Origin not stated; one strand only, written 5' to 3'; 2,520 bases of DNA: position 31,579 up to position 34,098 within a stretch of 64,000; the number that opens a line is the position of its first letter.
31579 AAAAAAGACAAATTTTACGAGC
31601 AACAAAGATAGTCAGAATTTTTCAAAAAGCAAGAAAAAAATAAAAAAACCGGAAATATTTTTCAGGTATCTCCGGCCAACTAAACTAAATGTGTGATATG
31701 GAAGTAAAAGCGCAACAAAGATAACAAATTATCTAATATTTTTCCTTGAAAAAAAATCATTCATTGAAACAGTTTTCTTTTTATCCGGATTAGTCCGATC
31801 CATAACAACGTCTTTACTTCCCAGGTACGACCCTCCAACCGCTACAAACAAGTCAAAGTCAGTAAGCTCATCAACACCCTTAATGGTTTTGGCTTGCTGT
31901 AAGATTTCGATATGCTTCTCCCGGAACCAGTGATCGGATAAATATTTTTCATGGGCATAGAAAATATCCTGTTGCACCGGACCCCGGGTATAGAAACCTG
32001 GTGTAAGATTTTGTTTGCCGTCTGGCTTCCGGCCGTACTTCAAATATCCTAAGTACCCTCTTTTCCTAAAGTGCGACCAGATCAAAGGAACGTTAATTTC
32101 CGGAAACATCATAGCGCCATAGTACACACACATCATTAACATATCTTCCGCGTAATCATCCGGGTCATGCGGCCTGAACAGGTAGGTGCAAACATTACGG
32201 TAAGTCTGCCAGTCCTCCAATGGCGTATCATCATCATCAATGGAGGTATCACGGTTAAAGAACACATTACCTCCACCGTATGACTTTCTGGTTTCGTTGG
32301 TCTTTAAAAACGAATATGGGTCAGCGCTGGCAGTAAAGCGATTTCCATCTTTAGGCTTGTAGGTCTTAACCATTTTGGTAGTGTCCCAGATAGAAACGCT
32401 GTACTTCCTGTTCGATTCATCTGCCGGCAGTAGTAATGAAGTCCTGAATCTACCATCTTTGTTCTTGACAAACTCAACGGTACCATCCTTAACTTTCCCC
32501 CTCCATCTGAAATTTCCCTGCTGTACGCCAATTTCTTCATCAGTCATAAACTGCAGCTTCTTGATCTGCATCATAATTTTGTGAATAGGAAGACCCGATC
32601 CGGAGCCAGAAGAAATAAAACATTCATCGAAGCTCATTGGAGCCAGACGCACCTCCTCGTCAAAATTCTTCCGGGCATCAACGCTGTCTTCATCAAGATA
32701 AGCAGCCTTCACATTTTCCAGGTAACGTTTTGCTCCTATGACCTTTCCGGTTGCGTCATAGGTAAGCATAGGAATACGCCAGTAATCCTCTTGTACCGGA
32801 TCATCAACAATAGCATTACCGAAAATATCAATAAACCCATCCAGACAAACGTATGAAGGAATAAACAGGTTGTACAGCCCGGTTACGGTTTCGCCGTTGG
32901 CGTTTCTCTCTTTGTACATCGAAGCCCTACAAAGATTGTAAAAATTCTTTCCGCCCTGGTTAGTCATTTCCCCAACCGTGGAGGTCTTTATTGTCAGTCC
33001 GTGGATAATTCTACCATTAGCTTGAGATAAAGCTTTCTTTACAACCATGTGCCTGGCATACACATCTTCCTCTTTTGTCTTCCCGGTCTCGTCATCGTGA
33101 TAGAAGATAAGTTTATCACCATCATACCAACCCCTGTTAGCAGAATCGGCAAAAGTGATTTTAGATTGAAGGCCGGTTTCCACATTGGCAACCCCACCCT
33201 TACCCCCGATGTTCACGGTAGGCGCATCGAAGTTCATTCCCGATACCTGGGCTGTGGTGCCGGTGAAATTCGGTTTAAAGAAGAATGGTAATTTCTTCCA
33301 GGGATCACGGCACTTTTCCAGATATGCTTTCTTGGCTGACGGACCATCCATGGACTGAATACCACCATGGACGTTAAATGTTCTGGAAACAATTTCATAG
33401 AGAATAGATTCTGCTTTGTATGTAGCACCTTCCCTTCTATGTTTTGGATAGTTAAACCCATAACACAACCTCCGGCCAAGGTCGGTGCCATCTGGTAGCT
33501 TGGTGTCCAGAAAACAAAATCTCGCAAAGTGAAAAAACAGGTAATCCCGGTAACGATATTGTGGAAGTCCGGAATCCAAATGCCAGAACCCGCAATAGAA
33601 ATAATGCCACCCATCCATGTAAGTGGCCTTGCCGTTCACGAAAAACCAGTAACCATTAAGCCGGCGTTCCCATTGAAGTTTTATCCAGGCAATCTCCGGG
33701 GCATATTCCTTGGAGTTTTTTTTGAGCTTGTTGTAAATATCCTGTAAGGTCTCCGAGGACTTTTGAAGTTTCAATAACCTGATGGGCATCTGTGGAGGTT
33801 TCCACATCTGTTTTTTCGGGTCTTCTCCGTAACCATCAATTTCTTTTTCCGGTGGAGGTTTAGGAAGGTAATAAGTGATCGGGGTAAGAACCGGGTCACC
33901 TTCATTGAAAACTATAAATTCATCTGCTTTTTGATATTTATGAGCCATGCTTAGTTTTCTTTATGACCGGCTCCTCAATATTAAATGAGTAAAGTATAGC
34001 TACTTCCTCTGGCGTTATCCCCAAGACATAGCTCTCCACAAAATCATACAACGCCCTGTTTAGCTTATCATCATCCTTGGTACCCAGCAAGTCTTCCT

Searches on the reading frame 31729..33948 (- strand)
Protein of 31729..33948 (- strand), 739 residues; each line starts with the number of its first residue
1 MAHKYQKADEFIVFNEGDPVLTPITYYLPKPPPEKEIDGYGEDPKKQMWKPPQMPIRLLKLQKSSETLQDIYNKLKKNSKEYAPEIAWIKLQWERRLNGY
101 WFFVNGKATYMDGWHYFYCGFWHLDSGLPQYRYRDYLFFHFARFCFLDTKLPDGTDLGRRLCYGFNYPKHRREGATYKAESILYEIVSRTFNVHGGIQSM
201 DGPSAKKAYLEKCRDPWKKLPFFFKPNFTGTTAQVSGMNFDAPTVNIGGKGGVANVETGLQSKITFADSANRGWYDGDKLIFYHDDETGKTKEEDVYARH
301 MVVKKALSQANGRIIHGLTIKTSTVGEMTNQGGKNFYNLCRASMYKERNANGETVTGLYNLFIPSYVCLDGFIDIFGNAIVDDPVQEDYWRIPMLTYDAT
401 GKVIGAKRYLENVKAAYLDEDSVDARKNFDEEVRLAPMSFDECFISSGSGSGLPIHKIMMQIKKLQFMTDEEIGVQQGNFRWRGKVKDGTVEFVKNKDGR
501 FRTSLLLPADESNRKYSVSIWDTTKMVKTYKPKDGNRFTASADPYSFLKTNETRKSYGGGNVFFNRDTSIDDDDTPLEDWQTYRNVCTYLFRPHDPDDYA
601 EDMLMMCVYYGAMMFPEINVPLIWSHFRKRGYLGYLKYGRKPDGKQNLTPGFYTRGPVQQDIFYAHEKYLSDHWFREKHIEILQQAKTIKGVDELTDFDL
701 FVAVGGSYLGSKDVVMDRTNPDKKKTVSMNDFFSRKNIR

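Call 10: search_protein_families(library=pfam, proteins=[window:31729-33948:-], max_evalue=0.01)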
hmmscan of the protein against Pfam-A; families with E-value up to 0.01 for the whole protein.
window:31729-33948:- (739 aa): 0 families

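Call 11: search_protein_families(library=phrogs, proteins=[window:31729-33948:-], max_evalue=0.001)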
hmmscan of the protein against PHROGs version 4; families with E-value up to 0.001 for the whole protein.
window:31729-33948:- (739 aa): 1 family
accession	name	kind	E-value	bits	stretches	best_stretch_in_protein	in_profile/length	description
phrog_6681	-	head and packaging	3.8e-65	221.6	1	24-728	36-740/758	terminase large subunit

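Call 12: find_related_loci(query=window:31729-33948:-, collection=viral_contigs, flank=5000)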
Query window:31729-33948:- (739 aa) in viral_contigs; peptide patterns used: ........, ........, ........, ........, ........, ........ (x = any residue, [..] = any of these).
48 stretches matched a pattern; 46 encode a relative of the query (tblastn E <= 1e-3); 46 distinct loci.
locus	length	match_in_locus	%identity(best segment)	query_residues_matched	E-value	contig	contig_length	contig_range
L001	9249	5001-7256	48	1-712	0e+0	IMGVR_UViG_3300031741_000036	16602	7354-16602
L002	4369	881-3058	44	4-736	0e+0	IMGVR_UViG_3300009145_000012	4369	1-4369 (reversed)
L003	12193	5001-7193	44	1-739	0e+0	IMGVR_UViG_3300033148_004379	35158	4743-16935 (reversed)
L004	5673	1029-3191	43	4-738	0e+0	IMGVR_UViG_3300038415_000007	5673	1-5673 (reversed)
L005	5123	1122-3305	44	1-736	0e+0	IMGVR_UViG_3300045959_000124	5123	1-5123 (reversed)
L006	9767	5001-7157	43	4-736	0e+0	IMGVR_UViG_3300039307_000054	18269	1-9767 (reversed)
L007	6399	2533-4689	43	4-736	0e+0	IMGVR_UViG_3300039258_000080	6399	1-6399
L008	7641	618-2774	43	4-736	0e+0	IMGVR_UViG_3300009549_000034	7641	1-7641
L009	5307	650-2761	45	5-717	0e+0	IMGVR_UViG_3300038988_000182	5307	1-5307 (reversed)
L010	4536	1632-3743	45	5-717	0e+0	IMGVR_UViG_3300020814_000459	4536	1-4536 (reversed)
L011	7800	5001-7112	45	5-717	0e+0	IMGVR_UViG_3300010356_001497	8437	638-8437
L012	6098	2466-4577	45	5-717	0e+0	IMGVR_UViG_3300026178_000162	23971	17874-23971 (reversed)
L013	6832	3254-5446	43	1-739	0e+0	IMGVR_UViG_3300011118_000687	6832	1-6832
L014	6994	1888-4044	43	4-736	0e+0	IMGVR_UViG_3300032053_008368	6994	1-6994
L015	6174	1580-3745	43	4-736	0e+0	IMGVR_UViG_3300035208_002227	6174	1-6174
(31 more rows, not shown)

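Call 14: find_homologous_proteins(query=window:31729-33948:-, max_evalue=1e-50)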
Query window:31729-33948:- (739 aa): 344 proteins with E <= 1e-50 among 8000 candidates; the best 120 are listed.
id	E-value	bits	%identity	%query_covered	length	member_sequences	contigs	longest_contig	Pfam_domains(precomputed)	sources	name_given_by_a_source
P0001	0.0e+0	1768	100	100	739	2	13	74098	-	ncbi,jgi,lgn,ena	jgi:hypothetical protein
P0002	0.0e+0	1151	65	99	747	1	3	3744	-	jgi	jgi:hypothetical protein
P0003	0.0e+0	1121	64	99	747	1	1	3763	-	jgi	jgi:hypothetical protein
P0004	0.0e+0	1101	60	62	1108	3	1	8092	PF05204.20,PF05203.22,PF14528.12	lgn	-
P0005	0.0e+0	1086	60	99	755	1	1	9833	-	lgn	-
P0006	0.0e+0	1080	61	99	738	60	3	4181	-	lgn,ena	-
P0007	0.0e+0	1064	61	99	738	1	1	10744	-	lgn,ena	-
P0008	4.2e-281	953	56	99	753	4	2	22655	-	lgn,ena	-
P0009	3.2e-280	950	56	99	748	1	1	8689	-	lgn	-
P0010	4.6e-276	936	56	99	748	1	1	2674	-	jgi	jgi:hypothetical protein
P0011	2.8e-274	930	56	100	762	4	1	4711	-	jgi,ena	-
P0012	1.0e-247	842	51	96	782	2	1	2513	-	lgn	-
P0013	2.3e-238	811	50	96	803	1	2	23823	-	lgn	-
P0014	2.5e-238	811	53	93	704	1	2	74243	-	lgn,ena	-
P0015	1.1e-234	799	48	96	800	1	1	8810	-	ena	-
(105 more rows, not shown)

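Call 15: find_encoding_contigs(protein=P0001, flank=5000, max_places=10)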
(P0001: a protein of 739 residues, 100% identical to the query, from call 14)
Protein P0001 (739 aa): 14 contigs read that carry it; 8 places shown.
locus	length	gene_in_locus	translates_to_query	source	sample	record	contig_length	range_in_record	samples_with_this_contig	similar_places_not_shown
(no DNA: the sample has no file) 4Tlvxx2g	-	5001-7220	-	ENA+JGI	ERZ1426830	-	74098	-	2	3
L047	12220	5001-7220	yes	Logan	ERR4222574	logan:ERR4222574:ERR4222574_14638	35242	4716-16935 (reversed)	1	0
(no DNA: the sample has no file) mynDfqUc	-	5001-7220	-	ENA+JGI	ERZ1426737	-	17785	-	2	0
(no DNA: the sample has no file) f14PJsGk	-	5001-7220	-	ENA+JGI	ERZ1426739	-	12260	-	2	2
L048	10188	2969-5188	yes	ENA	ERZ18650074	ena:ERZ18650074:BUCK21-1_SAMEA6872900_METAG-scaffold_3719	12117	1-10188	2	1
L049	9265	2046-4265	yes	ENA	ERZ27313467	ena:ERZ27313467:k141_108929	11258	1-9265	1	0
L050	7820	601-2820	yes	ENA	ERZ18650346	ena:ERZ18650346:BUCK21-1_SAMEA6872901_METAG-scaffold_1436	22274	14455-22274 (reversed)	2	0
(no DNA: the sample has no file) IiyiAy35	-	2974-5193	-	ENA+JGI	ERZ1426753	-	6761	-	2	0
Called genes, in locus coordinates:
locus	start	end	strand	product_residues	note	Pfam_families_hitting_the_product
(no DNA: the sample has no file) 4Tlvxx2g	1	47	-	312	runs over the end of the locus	-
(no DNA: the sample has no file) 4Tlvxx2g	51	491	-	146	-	-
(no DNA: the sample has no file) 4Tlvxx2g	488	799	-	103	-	-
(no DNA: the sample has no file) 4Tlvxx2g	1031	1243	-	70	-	-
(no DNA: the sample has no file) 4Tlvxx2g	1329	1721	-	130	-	-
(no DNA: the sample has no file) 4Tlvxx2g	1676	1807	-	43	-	-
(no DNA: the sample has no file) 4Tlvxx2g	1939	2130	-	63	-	-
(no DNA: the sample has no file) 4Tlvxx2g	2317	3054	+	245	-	-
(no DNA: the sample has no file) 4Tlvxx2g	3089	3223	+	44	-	-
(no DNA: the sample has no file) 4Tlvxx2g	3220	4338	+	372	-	PF00535:Glycos_transf_2 (faint)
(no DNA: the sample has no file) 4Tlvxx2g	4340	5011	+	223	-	-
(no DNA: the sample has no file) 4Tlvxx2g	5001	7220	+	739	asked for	-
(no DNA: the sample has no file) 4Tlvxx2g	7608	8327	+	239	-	PF13730:HTH_36 (faint)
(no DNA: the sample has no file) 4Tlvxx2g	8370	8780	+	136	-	PF01844:HNH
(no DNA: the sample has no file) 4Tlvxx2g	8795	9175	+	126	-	-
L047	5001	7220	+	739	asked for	-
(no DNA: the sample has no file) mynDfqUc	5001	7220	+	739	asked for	-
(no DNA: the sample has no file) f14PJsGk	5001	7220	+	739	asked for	-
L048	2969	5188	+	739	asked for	-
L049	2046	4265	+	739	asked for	-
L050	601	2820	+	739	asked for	-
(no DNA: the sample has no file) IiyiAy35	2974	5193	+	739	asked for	-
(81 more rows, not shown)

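Call 17: find_encoding_contigs(protein=P0002, flank=5000, max_places=4)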
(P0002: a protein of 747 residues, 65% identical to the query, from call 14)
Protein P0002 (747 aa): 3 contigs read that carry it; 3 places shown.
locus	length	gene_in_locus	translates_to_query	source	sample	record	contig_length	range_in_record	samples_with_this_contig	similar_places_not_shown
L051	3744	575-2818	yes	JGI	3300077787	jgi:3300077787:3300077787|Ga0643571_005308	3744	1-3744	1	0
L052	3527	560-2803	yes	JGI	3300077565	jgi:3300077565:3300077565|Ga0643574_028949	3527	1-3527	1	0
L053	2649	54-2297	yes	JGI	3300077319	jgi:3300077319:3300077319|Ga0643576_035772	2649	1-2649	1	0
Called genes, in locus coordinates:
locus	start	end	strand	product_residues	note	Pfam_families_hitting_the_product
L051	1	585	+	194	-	?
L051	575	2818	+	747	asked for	-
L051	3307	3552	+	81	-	-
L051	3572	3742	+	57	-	?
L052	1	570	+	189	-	?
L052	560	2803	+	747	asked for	-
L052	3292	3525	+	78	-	?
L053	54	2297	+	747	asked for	-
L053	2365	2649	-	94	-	?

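Call 18: find_encoding_contigs(protein=P0005, flank=5000, max_places=4)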
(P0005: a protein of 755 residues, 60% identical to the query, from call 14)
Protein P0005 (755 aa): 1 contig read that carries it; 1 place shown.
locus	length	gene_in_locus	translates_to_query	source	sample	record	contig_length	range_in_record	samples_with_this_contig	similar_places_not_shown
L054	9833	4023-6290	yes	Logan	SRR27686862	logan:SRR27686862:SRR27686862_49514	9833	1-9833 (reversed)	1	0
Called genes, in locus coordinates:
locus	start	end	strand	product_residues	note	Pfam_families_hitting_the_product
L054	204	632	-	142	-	PF11351:GTA_holin_3TM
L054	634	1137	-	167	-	-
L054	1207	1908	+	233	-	-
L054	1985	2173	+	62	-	-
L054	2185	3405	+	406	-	PF00535:Glycos_transf_2 (weak)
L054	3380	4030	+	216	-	-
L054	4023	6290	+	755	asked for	-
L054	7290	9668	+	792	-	-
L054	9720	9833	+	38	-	?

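Call 19: find_encoding_contigs(protein=P0007, flank=5000, max_places=4)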
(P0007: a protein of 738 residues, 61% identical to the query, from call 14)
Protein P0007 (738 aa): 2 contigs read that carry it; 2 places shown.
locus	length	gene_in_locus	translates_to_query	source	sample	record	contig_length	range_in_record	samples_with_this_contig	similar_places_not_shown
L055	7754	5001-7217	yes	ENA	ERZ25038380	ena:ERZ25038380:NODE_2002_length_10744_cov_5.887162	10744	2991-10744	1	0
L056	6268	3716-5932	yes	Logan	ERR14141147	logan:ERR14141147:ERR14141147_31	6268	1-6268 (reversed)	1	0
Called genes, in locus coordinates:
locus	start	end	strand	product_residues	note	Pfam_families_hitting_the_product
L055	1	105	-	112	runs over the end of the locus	PF01797:Y1_Tnp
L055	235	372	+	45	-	PF07878:RHH_5 (faint)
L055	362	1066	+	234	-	PF01541:GIY-YIG (weak), PF22083:I-HmuI_NUMOD-like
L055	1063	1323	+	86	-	PF07282:Cas12f1-like_TNB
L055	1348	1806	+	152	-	-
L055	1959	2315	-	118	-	-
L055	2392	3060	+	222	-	-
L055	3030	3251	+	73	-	-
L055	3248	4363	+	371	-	PF00535:Glycos_transf_2 (faint)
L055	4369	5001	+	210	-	-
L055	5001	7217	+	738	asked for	-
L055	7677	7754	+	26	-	?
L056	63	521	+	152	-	-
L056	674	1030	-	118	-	-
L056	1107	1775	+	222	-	-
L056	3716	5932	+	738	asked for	-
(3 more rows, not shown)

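Call 29: find_encoding_contigs(protein=P0008, flank=5000, max_places=3)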
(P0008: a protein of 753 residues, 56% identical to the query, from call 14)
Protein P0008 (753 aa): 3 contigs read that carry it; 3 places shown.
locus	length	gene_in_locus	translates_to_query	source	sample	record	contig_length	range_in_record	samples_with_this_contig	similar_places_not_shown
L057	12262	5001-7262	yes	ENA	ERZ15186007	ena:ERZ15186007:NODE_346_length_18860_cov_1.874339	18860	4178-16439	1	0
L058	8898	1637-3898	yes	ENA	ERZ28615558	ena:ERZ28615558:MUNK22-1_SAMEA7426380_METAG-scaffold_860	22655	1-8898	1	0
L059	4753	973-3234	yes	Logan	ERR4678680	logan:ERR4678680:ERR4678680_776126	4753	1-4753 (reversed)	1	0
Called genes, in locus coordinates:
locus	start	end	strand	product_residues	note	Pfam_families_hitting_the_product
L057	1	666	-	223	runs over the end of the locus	PF00166:Cpn10 (faint)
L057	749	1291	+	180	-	PF08299:Bac_DnaA_C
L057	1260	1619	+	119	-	-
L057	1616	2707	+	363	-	PF21189:PHA02142, PF09414:RNA_ligase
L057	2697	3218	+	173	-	-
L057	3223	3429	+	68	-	-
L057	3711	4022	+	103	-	-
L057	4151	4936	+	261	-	PF01555:N6_N4_Mtase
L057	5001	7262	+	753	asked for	-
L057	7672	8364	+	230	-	PF08279:HTH_11 (faint), PF13384:HTH_23 (faint), PF13518:HTH_28 (faint), PF13613:HTH_Tnp_4 (faint)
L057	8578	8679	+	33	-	-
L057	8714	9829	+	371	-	PF00149:Metallophos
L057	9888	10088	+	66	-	-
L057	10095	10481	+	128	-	-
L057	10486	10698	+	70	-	-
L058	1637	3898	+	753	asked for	-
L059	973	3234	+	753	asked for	-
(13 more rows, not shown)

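Call 30: find_encoding_contigs(protein=P0009, flank=5000, max_places=3)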
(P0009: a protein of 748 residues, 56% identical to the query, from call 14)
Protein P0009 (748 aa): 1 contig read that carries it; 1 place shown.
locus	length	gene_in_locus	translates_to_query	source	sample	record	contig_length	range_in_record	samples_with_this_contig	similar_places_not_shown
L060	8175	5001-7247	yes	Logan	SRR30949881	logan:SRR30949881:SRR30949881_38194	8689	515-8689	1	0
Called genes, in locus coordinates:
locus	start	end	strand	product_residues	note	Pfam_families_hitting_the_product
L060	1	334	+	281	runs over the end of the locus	?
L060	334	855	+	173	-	PF00132:Hexapep (faint)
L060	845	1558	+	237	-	PF01041:DegT_DnrJ_EryC1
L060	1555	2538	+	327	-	PF01370:Epimerase, PF02719:Polysacc_synt_2 (weak), PF04321:RmlD_sub_bind, PF16363:GDP_Man_Dehyd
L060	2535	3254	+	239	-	-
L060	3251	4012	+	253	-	PF00535:Glycos_transf_2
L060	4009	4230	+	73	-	-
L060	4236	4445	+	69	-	-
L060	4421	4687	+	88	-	-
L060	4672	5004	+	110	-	-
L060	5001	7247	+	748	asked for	-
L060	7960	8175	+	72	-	?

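Call 31: find_encoding_contigs(protein=P0004, flank=5000, max_places=3)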
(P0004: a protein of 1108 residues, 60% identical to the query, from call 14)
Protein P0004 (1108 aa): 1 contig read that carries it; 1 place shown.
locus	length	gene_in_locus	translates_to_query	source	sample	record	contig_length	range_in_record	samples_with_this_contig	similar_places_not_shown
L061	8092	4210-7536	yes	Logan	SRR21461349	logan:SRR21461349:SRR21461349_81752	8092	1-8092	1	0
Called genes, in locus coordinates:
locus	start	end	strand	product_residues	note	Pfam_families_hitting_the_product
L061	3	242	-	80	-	?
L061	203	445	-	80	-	-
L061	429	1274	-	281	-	PF13524:Glyco_trans_1_2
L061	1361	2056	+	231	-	-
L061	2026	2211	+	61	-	-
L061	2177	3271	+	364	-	PF00535:Glycos_transf_2 (faint)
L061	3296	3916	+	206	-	-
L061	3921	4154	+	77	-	-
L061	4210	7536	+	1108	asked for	PF05203:Hom_end_hint, PF05204:Hom_end, PF14528:LAGLIDADG_3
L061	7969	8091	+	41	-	?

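Call 32: find_encoding_contigs(protein=P0006, flank=5000, max_places=3)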
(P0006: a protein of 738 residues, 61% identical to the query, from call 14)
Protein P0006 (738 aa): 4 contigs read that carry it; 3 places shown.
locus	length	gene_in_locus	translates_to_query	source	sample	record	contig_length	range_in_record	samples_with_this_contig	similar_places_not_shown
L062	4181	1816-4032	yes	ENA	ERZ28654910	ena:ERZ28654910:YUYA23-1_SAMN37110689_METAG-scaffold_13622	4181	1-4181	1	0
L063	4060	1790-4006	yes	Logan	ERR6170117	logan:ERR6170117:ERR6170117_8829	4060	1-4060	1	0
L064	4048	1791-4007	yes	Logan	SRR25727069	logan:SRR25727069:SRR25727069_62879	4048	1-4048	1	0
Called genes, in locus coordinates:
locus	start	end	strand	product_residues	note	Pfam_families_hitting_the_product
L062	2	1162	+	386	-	?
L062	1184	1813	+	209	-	-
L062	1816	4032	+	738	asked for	-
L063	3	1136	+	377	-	?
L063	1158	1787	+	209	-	-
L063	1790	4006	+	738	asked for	-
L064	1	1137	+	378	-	?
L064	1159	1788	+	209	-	-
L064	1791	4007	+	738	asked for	-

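Call 66: find_encoding_contigs(protein=P0003, flank=5000, max_places=3)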
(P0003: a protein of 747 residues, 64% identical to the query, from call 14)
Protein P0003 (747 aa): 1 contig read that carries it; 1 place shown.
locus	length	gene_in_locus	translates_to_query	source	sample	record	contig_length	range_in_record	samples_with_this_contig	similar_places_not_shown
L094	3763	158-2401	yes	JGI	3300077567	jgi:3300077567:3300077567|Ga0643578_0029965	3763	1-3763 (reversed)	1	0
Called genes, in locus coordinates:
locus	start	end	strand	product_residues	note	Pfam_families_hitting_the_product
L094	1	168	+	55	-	?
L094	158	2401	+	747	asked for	-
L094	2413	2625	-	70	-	-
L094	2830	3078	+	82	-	-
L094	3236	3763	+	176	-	?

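Call 67: find_encoding_contigs(protein=P0011, flank=5000, max_places=3)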
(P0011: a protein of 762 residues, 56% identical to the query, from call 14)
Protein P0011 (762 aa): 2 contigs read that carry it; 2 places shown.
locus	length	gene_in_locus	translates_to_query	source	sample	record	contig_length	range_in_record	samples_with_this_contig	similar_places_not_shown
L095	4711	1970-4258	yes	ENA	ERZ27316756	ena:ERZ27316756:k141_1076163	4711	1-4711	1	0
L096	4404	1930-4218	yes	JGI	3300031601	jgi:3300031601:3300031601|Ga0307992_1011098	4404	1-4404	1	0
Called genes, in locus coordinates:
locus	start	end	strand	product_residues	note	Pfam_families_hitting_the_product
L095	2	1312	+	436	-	?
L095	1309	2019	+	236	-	-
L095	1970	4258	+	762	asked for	-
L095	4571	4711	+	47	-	?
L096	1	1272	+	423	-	?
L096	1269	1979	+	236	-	-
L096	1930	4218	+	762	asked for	-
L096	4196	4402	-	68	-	?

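Call 70: search_dna_similar(query=window:31729-33948:-, collection=phages, mode=protein, max_rows=25)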
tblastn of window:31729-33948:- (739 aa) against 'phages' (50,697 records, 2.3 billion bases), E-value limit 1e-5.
Records with a match: 87; places in all: 87; records where one place covers at least 80% of the query: 11.
Best place of each record, by identity: <60% 87.
By first word of the organism name: Flavobacterium 68; Cellulophaga 15; Tenacibaculum 2; Caudoviricetes 1; Maribacter 1.
By host as written in the record: Flavobacterium sp. BAL314 68; Cellulophaga sp. HaHa_2_95 4; Cellulophaga baltica #13 2; Cellulophaga baltica #19 2; Cellulophaga baltica NN016046 2; Cellulophaga baltica #18 2; Cellulophaga baltica NN016038 2; Tenacibaculum sp. AHE14PA 2; and 3 more.
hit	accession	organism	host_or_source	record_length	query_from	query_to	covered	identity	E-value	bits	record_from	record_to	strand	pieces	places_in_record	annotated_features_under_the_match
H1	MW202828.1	Caudoviricetes sp.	Manatee Spring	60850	86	680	81%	30.2%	2e-54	209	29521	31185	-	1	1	terminase large subunit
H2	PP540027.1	Maribacter phage Panino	Maribacter halichondriae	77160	69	672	82%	27.6%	9e-42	171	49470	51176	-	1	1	terminase large subunit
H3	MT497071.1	Flavobacterium phage vB_FspP_elemoF_6-3D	Flavobacterium sp. BAL314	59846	70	635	77%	28.2%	6e-47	186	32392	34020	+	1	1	hypothetical protein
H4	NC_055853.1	Flavobacterium phage vB_FspP_elemoF_6-3D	Flavobacterium sp. BAL314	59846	70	635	77%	28.2%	6e-47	186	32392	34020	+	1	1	terminase large subunit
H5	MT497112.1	Flavobacterium phage vB_FspP_elemoA_6-5A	Flavobacterium sp. BAL314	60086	70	635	77%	28.2%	6e-47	186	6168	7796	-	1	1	hypothetical protein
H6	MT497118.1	Flavobacterium phage vB_FspP_elemoA_7-9C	Flavobacterium sp. BAL314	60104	70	635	77%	28.2%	6e-47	186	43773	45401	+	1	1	hypothetical protein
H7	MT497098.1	Flavobacterium phage vB_FspP_elemoC_15-9A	Flavobacterium sp. BAL314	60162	70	635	77%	28.2%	6e-47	186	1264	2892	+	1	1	hypothetical protein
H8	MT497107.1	Flavobacterium phage vB_FspP_elemoC_3-9B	Flavobacterium sp. BAL314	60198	70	635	77%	28.2%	6e-47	186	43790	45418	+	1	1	hypothetical protein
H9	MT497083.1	Flavobacterium phage vB_FspP_elemoA_11-9C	Flavobacterium sp. BAL314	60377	70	635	77%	28.2%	6e-47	186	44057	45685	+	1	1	hypothetical protein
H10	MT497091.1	Flavobacterium phage vB_FspP_elemoD_13-5B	Flavobacterium sp. BAL314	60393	70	635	77%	28.2%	6e-47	186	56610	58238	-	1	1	hypothetical protein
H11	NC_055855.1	Flavobacterium phage vB_FspP_elemoD_13-5B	Flavobacterium sp. BAL314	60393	70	635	77%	28.2%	6e-47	186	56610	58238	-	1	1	terminase large subunit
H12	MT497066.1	Flavobacterium phage vB_FspP_elemoC_13-1C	Flavobacterium sp. BAL314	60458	70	635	77%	28.2%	6e-47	186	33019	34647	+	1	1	hypothetical protein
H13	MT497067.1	Flavobacterium phage vB_FspP_elemoC_14-1A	Flavobacterium sp. BAL314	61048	70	635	77%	28.2%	6e-47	186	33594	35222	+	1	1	hypothetical protein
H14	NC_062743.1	Flavobacterium phage vB_FspP_elemoC_14-1A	Flavobacterium sp. BAL314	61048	70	635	77%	28.2%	6e-47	186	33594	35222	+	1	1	terminase large subunit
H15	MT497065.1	Flavobacterium phage vB_FspP_elemoA_13-1A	Flavobacterium sp. BAL314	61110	70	635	77%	28.2%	6e-47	186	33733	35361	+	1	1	hypothetical protein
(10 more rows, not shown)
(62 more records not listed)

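Call 86: find_related_loci(query=window:31729-33948:-, collection=genome_contigs, flank=6000)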
Query window:31729-33948:- (739 aa) in genome_contigs; peptide patterns used: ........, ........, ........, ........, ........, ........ (x = any residue, [..] = any of these).
16 stretches matched a pattern; 4 encode a relative of the query (tblastn E <= 1e-3); 4 distinct loci.
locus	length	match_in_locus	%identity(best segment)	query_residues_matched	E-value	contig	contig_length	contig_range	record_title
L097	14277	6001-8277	46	7-736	0e+0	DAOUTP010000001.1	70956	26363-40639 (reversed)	MAG TPA_asm: Candidatus Cloacimonadota bacterium isolate CSMAG_800 CSMAG_800_k141_732876_length_70956_cov_15.6165, whole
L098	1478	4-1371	62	279-733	0e+0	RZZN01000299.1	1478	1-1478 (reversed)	MAG: Gammaproteobacteria bacterium isolate INTA.AUR.070 contig-100_53828, whole genome shotgun sequence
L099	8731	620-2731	44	5-717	0e+0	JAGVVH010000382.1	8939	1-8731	MAG: Bacteroidetes bacterium isolate WAS_Bin_9 WAS_Bin_9_scaffold_7307, whole genome shotgun sequence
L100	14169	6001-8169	42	5-739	3e-180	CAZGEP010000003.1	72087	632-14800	MAG TPA_asm: uncultured Planctomycetota bacterium isolate SRP141376_co2_16 genome assembly, contig: NODE_941_length_7208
